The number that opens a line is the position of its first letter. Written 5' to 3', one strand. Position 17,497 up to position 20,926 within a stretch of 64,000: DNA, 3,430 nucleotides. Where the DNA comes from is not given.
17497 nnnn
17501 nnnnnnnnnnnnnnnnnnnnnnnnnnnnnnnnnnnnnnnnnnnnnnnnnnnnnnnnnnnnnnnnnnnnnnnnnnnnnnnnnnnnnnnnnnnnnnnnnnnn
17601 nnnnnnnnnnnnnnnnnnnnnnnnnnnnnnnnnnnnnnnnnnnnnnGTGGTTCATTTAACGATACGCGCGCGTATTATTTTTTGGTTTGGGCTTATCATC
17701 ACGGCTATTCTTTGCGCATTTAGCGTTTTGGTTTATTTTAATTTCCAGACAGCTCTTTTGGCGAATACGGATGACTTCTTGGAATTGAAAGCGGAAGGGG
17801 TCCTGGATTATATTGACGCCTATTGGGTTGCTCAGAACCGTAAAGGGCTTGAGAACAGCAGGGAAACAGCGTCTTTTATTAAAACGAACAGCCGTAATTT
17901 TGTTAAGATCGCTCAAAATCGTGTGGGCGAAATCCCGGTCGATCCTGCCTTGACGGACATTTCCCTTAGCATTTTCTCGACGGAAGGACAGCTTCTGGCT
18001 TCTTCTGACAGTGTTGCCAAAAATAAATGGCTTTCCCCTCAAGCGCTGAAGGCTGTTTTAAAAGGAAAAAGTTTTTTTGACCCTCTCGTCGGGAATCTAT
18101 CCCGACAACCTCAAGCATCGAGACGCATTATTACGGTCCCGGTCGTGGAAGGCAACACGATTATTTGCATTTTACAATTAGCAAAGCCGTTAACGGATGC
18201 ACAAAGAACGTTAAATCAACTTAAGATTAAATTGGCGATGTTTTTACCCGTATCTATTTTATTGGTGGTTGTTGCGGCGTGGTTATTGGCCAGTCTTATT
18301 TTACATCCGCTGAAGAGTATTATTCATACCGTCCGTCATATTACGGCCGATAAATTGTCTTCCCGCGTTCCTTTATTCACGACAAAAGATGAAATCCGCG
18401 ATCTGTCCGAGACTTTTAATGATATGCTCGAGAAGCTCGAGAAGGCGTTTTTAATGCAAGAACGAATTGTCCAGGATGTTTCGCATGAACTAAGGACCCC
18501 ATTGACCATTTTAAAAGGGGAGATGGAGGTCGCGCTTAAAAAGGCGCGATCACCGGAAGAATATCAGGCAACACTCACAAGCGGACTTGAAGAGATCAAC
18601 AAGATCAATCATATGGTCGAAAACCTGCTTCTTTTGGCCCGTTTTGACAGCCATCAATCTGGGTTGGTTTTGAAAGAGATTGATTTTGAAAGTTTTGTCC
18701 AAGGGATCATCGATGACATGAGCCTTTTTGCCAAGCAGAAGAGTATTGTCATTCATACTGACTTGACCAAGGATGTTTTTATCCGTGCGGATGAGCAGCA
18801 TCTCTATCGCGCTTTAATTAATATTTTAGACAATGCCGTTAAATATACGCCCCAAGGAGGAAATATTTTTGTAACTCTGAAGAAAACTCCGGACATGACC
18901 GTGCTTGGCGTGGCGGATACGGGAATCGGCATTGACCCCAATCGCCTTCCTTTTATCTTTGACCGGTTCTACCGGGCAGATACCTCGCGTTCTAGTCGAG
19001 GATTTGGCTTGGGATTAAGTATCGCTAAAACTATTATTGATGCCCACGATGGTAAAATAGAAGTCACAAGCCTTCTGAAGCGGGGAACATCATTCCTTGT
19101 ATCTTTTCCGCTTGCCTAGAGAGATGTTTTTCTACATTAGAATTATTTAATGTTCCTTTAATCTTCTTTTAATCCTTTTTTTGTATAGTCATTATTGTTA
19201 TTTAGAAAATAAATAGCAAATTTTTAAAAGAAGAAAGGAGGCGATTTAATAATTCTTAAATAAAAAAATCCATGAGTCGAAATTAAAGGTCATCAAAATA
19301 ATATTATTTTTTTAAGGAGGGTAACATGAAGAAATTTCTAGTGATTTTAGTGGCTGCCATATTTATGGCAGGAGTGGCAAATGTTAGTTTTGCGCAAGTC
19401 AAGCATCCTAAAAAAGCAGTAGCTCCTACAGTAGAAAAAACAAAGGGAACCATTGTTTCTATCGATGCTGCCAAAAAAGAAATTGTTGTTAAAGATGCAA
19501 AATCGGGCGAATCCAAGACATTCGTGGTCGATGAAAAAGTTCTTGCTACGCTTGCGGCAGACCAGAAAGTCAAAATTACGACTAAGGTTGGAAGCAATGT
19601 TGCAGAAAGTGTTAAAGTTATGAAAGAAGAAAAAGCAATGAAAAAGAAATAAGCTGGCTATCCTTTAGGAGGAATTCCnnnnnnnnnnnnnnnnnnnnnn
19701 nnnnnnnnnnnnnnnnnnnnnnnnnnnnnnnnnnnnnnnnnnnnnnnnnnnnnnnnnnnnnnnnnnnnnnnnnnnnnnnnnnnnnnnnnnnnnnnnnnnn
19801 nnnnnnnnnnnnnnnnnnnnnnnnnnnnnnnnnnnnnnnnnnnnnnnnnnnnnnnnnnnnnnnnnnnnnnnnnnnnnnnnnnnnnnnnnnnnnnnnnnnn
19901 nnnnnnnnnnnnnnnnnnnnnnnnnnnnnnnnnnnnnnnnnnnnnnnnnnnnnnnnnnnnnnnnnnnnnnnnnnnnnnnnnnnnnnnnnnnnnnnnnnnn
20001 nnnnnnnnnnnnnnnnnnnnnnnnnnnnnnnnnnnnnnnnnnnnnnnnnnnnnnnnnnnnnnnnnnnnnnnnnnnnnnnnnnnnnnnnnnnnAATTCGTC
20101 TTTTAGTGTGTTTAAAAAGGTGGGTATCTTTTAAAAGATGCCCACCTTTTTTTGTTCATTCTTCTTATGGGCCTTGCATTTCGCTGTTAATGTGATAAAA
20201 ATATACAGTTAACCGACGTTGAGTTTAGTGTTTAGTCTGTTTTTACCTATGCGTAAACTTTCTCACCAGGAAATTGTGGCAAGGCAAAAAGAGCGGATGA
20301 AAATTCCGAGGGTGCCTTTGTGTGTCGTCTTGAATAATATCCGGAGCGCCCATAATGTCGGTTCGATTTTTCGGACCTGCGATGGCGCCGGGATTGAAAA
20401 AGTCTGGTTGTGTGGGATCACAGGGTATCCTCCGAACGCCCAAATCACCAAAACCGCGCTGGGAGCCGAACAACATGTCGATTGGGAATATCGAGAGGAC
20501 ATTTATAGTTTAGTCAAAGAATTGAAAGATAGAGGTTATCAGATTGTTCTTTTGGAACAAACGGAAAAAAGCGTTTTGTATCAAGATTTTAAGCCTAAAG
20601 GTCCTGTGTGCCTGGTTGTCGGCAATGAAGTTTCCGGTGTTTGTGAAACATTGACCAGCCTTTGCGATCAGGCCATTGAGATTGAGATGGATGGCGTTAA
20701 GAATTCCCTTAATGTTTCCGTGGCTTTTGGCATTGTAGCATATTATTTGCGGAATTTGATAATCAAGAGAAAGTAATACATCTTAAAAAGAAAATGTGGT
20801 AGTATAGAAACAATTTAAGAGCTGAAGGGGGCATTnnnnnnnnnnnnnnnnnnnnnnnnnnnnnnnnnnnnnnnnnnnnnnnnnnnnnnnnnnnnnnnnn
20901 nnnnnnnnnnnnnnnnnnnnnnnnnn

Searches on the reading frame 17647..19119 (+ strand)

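Call 71: search_protein_families(library=pfam, proteins=[window:17647-19119:+], max_evalue=0.00001)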
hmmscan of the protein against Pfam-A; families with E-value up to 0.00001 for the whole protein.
window:17647-19119:+ (490 aa): 3 families
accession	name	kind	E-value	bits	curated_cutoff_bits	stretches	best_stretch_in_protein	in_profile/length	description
PF02518.31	HATPase_c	-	8.7e-30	103.9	26.4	1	382-489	2-109/111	Histidine kinase-, DNA gyrase B-, and HSP90-like ATPase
PF00512.31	HisKA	-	2.4e-13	50.4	26.9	1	271-335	2-65/66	His Kinase A (phospho-acceptor) domain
PF00672.30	HAMP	-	6.9e-12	45.9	25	1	213-265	1-52/53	HAMP domain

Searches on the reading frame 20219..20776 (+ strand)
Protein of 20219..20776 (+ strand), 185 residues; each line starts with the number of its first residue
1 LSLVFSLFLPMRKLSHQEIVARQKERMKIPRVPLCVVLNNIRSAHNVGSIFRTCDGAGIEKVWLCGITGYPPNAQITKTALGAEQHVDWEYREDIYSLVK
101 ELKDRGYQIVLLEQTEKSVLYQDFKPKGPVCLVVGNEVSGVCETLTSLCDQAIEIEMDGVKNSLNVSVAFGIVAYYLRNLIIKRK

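Call 97: search_protein_families(library=pfam, proteins=[window:20219-20776:+], max_evalue=0.0001)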
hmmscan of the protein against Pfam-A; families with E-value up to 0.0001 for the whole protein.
window:20219-20776:+ (185 aa): 1 family
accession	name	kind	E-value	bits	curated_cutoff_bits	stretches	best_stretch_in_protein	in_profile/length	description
PF00588.24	SpoU_methylase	-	2.2e-35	122.3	29.7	1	34-175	2-142/142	SpoU rRNA Methylase family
